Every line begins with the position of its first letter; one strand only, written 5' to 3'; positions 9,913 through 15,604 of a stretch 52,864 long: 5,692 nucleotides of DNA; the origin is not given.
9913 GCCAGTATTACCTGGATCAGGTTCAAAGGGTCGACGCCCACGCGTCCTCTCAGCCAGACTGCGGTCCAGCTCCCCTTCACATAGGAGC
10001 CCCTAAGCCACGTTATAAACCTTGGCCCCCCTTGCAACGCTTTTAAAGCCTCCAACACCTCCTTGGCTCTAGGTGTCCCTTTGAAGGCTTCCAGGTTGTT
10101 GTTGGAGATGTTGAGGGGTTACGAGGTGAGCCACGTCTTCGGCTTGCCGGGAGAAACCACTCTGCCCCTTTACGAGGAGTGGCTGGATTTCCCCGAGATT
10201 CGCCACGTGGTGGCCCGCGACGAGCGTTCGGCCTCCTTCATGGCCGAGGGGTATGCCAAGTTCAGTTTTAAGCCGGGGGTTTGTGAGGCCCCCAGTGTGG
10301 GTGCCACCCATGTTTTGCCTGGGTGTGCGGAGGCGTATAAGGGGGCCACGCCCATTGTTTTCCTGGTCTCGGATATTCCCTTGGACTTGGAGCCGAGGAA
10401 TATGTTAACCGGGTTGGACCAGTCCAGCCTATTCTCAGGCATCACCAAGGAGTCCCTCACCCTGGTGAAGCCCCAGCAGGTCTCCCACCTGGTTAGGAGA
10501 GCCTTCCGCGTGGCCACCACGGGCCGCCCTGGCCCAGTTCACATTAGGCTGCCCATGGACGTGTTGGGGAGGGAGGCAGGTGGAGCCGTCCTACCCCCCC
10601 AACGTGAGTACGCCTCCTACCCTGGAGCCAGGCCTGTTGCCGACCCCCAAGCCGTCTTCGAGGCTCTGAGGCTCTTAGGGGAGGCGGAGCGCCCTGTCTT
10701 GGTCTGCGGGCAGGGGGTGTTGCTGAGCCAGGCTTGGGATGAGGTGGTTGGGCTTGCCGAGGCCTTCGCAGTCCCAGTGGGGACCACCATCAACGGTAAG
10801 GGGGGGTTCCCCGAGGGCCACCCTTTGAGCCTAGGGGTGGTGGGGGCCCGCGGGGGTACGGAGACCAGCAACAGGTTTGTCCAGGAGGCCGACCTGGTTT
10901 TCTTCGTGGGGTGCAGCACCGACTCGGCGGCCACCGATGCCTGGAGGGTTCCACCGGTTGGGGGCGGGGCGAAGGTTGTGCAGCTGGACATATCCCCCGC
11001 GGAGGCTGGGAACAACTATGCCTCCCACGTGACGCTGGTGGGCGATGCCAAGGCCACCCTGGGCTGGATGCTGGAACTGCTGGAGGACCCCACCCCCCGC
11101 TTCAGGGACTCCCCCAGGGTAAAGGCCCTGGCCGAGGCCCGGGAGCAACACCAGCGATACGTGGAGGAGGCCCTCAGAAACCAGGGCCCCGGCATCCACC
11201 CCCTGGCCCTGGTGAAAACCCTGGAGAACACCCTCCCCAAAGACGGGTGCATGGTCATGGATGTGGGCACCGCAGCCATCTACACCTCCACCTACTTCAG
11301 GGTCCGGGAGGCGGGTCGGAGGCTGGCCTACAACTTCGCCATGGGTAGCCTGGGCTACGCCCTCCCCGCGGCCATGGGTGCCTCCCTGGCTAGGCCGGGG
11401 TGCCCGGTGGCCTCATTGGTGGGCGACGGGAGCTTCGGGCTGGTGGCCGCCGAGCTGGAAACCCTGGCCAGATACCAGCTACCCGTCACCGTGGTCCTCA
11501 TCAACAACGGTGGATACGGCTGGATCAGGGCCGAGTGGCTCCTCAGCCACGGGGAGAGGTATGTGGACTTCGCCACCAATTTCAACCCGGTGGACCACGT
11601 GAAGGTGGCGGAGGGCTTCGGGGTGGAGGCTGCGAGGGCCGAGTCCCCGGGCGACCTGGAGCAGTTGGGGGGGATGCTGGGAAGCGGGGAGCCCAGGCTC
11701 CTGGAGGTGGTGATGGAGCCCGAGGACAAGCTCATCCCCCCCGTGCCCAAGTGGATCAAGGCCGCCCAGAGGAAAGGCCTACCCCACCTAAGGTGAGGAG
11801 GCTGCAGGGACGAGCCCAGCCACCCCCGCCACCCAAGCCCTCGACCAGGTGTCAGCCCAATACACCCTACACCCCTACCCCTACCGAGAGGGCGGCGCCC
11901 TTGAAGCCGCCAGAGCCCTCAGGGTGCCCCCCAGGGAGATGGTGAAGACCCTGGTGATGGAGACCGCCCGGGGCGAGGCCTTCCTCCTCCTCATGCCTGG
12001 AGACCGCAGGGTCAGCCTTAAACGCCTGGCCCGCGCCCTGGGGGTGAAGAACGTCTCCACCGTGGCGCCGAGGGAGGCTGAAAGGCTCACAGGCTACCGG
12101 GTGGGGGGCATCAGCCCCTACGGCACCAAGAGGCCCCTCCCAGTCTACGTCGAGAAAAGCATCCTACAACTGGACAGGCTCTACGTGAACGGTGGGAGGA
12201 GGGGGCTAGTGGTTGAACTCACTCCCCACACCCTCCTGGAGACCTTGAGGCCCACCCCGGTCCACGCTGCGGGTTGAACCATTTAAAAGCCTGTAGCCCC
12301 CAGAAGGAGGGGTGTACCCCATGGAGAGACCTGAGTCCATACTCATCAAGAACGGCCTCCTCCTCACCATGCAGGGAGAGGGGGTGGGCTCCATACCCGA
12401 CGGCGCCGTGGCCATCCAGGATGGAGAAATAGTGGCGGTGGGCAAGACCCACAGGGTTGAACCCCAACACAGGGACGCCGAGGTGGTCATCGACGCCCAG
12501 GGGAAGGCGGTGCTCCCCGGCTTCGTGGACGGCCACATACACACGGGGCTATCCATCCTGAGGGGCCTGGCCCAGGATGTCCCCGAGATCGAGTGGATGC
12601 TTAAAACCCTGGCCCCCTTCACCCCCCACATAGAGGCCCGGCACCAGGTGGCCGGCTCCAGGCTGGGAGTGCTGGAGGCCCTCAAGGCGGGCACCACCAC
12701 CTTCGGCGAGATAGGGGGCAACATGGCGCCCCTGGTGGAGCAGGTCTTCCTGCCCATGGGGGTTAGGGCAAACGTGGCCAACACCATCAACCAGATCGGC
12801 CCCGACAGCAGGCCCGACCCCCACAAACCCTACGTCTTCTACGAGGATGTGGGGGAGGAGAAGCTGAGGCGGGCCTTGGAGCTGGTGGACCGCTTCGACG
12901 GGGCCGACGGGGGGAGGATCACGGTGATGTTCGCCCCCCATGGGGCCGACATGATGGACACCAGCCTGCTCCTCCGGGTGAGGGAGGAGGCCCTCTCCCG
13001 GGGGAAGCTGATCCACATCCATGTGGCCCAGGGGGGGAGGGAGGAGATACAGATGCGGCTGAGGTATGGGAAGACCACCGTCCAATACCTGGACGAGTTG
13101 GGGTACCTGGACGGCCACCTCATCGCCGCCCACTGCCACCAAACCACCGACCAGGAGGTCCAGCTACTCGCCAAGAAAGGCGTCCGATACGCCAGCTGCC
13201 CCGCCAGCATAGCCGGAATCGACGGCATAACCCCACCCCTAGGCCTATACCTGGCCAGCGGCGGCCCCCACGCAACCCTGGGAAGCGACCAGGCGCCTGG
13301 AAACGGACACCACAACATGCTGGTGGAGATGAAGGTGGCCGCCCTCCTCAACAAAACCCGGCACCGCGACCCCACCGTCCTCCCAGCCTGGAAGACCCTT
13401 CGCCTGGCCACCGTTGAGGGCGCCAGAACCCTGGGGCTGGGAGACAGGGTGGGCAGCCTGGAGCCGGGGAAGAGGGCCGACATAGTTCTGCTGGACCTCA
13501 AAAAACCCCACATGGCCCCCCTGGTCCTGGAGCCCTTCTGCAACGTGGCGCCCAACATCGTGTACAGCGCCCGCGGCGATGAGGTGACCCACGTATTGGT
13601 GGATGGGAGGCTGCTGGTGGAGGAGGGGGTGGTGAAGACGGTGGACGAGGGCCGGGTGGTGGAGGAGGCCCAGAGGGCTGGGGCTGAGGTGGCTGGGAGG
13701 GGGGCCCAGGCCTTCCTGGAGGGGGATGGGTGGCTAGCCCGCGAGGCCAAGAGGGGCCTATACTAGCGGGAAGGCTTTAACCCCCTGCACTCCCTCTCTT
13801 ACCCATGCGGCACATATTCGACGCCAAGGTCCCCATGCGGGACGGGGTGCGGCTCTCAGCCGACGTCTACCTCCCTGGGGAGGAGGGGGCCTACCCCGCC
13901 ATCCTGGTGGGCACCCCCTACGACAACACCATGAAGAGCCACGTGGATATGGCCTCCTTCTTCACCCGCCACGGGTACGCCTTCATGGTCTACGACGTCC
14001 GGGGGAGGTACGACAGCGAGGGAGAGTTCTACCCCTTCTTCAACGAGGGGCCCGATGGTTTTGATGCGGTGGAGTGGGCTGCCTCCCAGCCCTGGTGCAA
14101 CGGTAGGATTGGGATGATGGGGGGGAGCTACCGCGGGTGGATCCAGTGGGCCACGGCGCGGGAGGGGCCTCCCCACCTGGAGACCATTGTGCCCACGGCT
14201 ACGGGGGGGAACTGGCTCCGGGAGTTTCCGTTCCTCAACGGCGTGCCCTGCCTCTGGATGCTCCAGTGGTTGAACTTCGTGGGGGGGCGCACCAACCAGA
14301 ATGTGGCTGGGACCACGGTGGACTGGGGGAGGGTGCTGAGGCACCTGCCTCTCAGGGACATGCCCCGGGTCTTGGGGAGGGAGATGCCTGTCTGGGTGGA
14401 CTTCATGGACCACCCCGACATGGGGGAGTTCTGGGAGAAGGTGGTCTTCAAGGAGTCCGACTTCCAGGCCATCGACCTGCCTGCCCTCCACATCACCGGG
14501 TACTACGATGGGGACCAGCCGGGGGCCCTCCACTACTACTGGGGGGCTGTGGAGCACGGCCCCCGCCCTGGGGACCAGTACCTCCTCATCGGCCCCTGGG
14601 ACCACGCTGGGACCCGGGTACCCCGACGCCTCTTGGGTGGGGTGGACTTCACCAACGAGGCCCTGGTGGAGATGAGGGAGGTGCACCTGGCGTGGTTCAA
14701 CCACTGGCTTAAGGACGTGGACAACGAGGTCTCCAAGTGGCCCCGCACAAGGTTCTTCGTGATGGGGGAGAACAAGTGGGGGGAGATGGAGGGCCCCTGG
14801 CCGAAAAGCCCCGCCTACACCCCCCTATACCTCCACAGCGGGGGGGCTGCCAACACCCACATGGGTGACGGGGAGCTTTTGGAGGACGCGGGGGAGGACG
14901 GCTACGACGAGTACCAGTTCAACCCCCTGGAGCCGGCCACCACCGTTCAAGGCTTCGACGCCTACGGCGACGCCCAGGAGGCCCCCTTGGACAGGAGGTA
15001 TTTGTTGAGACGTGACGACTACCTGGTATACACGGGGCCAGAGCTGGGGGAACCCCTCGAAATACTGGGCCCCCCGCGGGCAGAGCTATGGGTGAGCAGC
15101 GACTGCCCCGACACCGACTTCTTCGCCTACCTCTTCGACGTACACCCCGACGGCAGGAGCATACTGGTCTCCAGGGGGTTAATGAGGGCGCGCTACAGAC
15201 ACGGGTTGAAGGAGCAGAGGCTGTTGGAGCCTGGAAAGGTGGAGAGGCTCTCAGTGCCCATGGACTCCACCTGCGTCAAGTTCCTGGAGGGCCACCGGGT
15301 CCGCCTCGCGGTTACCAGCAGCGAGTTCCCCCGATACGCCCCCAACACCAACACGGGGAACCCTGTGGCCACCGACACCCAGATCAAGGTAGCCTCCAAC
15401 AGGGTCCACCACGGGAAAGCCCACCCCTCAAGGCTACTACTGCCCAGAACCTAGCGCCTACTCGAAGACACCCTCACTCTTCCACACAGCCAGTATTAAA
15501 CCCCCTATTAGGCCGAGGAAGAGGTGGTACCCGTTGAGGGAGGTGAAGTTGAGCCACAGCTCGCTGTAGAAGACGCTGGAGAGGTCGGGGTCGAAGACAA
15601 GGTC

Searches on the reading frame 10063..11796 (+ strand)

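Call 89: search_protein_families(library=pfam, proteins=[window:10063-11796:+], max_evalue=0.000001)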
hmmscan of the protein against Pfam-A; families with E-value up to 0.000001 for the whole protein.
window:10063-11796:+ (577 aa): 3 families
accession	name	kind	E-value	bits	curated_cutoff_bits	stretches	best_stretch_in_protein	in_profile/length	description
PF00205.28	TPP_enzyme_M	-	7.4e-35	120.1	30.4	1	200-333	3-134/137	Thiamine pyrophosphate enzyme, central domain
PF02775.26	TPP_enzyme_C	-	3.1e-33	115.1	21.9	1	400-548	1-150/151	Thiamine pyrophosphate enzyme, C-terminal TPP binding domain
PF02776.23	TPP_enzyme_N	-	2.3e-27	95.5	26.8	1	8-122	2-118/119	Thiamine pyrophosphate enzyme, N-terminal TPP binding domain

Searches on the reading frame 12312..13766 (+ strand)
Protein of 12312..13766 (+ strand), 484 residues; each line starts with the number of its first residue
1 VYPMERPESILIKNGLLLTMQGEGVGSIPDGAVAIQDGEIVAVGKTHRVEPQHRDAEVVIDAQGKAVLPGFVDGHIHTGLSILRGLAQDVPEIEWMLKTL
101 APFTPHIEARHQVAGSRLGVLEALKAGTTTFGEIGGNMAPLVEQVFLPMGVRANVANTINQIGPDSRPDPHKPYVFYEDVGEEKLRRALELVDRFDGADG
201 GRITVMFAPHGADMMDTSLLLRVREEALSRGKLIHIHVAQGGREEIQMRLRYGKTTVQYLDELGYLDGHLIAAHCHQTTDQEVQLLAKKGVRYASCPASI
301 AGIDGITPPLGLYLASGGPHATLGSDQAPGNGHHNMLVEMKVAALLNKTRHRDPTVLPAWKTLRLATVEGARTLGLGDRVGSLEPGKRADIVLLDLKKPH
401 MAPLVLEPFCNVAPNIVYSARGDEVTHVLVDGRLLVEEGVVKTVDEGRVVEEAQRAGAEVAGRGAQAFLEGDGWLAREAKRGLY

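Call 89: search_protein_families(library=pfam, proteins=[window:12312-13766:+], max_evalue=0.000001)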
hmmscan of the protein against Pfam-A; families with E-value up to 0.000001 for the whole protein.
window:12312-13766:+ (484 aa): 2 families
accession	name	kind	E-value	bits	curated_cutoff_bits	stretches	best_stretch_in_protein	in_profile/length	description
PF01979.26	Amidohydro_1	-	1.2e-50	173.2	25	1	67-434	2-344/345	Amidohydrolase family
PF07969.17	Amidohydro_3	-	6.2e-19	69.2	29.7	1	197-435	239-471/472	Amidohydrolase family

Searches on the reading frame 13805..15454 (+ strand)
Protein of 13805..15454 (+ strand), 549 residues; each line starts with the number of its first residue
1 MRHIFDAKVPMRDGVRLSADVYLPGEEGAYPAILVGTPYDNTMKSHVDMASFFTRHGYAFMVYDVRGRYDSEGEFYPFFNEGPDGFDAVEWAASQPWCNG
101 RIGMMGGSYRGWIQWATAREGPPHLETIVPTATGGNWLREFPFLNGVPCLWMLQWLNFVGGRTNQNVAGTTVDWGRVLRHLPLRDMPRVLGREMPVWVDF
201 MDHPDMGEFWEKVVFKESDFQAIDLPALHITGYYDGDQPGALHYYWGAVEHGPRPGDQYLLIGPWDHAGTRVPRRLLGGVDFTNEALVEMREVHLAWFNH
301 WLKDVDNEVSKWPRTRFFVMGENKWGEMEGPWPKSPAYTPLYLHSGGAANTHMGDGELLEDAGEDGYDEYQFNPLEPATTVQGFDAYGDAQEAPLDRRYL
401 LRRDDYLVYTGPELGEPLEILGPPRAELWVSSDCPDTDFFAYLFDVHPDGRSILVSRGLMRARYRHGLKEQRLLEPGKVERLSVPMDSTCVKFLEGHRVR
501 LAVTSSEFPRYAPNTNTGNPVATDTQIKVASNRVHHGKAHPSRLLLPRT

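Call 89: search_protein_families(library=pfam, proteins=[window:13805-15454:+], max_evalue=0.000001)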
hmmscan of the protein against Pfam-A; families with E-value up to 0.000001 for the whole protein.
window:13805-15454:+ (549 aa): 2 families
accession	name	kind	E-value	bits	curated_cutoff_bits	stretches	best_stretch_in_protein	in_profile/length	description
PF02129.25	Peptidase_S15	-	4.2e-53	181.1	23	1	13-268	1-261/262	X-Pro dipeptidyl-peptidase (S15 family)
PF08530.16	PepX_C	-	4.6e-39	135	22.5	1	307-544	1-216/217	X-Pro dipeptidyl-peptidase C-terminal non-catalytic domain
